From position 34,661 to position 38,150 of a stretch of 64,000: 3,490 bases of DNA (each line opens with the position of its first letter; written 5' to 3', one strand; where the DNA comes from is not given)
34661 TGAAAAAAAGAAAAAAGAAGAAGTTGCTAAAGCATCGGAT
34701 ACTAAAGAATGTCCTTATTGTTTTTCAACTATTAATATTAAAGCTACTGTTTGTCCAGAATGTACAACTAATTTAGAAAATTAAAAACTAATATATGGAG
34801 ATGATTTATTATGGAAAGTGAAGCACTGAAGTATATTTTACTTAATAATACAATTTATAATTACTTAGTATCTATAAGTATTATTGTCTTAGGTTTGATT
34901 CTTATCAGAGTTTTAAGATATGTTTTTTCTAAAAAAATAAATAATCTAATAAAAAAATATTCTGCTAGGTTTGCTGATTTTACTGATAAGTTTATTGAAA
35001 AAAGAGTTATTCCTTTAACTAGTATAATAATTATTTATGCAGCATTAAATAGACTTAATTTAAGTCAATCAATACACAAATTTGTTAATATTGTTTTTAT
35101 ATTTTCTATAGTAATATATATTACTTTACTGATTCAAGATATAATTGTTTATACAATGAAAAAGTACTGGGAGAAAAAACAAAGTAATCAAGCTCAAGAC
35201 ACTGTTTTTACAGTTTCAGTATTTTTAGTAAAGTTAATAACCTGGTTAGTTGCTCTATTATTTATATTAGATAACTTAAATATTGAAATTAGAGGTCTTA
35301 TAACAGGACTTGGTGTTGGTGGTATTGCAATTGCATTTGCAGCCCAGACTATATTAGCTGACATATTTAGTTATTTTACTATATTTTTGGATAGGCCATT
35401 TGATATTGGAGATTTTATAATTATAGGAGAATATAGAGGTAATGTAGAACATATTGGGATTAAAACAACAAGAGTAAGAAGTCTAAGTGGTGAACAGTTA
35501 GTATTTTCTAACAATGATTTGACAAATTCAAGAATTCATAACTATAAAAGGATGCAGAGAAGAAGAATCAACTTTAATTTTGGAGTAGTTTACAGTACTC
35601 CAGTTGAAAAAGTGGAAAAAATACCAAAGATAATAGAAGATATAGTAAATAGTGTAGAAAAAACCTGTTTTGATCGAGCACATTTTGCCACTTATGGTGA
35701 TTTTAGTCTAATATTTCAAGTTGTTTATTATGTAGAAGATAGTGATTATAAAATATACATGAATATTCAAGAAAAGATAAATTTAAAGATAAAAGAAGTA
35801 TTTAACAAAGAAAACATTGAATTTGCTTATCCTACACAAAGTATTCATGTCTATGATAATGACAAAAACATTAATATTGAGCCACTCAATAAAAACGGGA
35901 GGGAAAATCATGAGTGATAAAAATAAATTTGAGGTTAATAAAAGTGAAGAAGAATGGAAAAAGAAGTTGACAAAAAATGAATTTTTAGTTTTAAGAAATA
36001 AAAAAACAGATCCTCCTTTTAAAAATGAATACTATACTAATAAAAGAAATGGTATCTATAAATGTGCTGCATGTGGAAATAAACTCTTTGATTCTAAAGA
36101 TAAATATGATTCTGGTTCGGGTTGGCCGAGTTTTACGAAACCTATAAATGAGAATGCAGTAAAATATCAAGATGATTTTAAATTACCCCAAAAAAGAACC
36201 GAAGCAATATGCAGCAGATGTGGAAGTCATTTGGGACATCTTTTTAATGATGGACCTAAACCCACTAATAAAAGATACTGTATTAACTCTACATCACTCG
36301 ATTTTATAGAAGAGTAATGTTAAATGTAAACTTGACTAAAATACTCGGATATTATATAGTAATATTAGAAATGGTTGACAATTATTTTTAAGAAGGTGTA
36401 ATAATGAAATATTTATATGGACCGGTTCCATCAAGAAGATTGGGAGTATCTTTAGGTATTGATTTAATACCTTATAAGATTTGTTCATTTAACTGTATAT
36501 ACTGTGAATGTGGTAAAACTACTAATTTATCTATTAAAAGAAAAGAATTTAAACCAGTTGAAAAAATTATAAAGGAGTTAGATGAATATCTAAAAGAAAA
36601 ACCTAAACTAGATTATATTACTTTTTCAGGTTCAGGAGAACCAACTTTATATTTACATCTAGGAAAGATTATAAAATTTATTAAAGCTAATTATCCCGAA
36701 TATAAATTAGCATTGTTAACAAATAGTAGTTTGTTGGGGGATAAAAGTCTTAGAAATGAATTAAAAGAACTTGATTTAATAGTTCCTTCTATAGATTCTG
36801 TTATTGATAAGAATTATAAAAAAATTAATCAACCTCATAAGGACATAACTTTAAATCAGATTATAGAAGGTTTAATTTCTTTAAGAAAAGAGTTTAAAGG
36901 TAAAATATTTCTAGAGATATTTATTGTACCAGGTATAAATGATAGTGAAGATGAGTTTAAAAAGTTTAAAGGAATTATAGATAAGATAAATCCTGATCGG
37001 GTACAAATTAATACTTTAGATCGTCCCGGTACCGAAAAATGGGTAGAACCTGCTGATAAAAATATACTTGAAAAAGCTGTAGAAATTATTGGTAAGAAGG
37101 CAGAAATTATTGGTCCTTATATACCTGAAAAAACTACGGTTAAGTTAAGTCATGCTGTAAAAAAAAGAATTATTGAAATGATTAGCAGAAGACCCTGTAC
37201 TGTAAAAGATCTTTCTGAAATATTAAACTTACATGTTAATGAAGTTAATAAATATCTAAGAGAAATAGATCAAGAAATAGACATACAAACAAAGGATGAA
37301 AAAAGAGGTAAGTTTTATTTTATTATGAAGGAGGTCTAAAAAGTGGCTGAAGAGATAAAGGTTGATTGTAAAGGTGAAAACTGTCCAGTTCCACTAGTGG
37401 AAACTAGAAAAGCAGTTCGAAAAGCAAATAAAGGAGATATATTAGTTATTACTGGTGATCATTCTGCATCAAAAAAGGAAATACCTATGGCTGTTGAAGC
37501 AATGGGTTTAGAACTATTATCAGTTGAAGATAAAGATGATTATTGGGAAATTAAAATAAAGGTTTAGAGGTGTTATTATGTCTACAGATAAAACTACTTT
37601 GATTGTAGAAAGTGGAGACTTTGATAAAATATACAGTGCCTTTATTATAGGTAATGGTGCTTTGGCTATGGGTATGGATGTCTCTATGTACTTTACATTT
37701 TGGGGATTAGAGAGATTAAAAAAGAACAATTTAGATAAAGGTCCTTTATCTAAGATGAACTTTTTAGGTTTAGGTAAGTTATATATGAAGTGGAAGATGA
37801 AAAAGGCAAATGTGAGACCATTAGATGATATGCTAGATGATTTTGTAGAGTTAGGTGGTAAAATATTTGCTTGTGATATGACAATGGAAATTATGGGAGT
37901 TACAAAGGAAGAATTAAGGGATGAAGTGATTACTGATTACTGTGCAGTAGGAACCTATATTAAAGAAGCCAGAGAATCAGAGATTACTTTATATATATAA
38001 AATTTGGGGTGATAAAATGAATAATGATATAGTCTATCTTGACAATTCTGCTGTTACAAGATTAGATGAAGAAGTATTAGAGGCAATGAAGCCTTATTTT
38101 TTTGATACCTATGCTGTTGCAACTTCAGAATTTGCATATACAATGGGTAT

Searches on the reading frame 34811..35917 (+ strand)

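Call 27: search_protein_families(library=pfam, proteins=[window:34811-35917:+], max_evalue=0.001)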
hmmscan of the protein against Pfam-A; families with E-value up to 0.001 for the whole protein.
window:34811-35917:+ (368 aa): 4 families
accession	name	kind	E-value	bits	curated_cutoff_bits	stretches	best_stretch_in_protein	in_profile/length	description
PF00924.24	MS_channel_2nd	-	8.9e-18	64.6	20.2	1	180-247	1-68/68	Mechanosensitive ion channel, beta-domain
PF21082.3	MS_channel_3rd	-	1.5e-15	57.9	21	1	253-338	1-88/88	Mechanosensitive ion channel MscS, C-terminal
PF21088.3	MS_channel_1st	-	5.8e-08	33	23.1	1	139-179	2-42/42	Mechanosensitive ion channel, transmembrane helices 2/3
PF25237.1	MSL2_3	-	0.00023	22.2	34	1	69-178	15-129/130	Mechanosensitive channel protein 2/3 domain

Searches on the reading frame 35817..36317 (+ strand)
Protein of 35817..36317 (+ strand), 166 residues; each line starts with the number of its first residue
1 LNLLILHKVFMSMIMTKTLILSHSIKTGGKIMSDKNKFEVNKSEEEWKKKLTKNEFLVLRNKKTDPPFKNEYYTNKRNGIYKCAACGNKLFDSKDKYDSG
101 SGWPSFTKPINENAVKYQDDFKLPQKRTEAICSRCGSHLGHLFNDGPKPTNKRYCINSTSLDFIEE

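Call 27: search_protein_families(library=pfam, proteins=[window:35817-36317:+], max_evalue=0.001)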
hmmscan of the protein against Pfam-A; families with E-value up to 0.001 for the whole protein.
window:35817-36317:+ (166 aa): 3 families
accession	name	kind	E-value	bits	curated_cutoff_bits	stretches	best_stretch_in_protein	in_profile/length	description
PF01641.26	SelR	-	1.7e-48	163.9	24.9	1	51-164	1-115/116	SelR domain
PF24046.1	At4g08330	-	2.1e-05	25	27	0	118-156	67-105/129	At4g08330 beta-tent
PF08271.17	Zn_Ribbon_TF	-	0.00047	20.1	29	0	123-138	13-28/43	TFIIB zinc-binding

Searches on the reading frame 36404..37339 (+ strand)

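Call 27: search_protein_families(library=pfam, proteins=[window:36404-37339:+], max_evalue=0.001)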
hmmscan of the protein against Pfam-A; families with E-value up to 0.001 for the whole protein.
window:36404-37339:+ (311 aa): 3 families
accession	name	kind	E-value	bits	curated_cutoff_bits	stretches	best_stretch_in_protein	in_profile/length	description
PF04055.27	Radical_SAM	-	8.9e-20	72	29.5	1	22-186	2-163/166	Radical SAM superfamily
PF13353.11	Fer4_12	-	0.00036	21.3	22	1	27-142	15-125/137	4Fe-4S single cluster domain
PF21476.4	PF0610-like_N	-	0.00048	20.8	33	0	254-287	4-37/50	PF0610-like, N-terminal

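Call 47: search_protein_families(library=ncbifam, proteins=[window:36404-37339:+], max_evalue=0.001)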
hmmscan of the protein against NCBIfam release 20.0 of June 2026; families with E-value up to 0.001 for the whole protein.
window:36404-37339:+ (311 aa): 21 families
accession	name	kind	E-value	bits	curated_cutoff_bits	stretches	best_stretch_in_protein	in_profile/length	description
NF038283.1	viperin_w_prok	equivalog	9e-15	54.6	180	1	25-202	10-185/281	viperin family antiviral radical SAM protein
TIGR04317.1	W_rSAM_matur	equivalog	1.1e-13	51.1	380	1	26-166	13-145/349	tungsten cofactor oxidoreductase radical SAM maturase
TIGR02493.1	PFLA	equivalog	6.3e-12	45.4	231.75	1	27-222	25-214/235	pyruvate formate-lyase-activating protein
TIGR02666.1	moaA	equivalog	2.6e-10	39.8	284.05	1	27-182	20-172/336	GTP 3',8-cyclase MoaA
TIGR03972.1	rSAM_TYW1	equivalog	3.9e-10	39.3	317.95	1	61-202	111-245/297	4-demethylwyosine synthase TYW1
TIGR02668.1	moaA_archaeal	equivalog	3.3e-08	32.9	325.25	1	25-181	18-164/303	GTP 3',8-cyclase MoaA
NF001199.0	PRK00164.2-1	equivalog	5.5e-08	32.3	231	1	25-179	20-164/308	GTP 3',8-cyclase MoaA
TIGR02495.1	NrdG2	equivalog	1.7e-06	27.5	131.15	1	27-110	26-101/193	anaerobic ribonucleoside-triphosphate reductase activating protein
TIGR04038.1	tatD_link_rSAM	subfamily_domain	2.1e-06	27.7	129.7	1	26-163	17-155/192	TatD family nuclease-associated radical SAM protein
TIGR03977.1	rSAM_pair_HxsC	equivalog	5.4e-06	25.5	267.9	1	27-123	35-123/292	His-Xaa-Ser system radical SAM maturase HxsC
TIGR04321.1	spiroSPASM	subfamily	8.1e-06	24.8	250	1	26-188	240-401/510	spiro-SPASM protein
NF041707.1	rSAM_YhhB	equivalog_domain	9.9e-06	24.7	445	1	27-175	12-168/369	cyclophane-forming radical SAM/SPASM peptide maturase YhhB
TIGR02491.1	NrdG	equivalog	1.2e-05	25.3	126.1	1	27-141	25-134/154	anaerobic ribonucleoside-triphosphate reductase activating protein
NF033717.2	HPDL_rSAM_activ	equivalog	1.3e-05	24.6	420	1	24-216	85-272/311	4-hydroxyphenylacetate decarboxylase activase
TIGR04278.1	viperin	exception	5.3e-05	22.4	450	1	27-146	69-182/347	antiviral radical SAM protein viperin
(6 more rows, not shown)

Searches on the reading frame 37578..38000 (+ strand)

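Call 27: search_protein_families(library=pfam, proteins=[window:37578-38000:+], max_evalue=0.001)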
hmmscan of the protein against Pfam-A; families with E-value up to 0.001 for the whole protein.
window:37578-38000:+ (140 aa): 2 families
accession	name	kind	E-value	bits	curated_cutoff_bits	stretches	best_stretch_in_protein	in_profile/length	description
PF13686.11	DrsE_2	-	3.5e-35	121.7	25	2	55-138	74-155/156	DsrE/DsrF/DrsH-like family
PF02635.20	DsrE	-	2e-06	28.4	22.7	1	5-114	2-93/116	DsrE/DsrF-like family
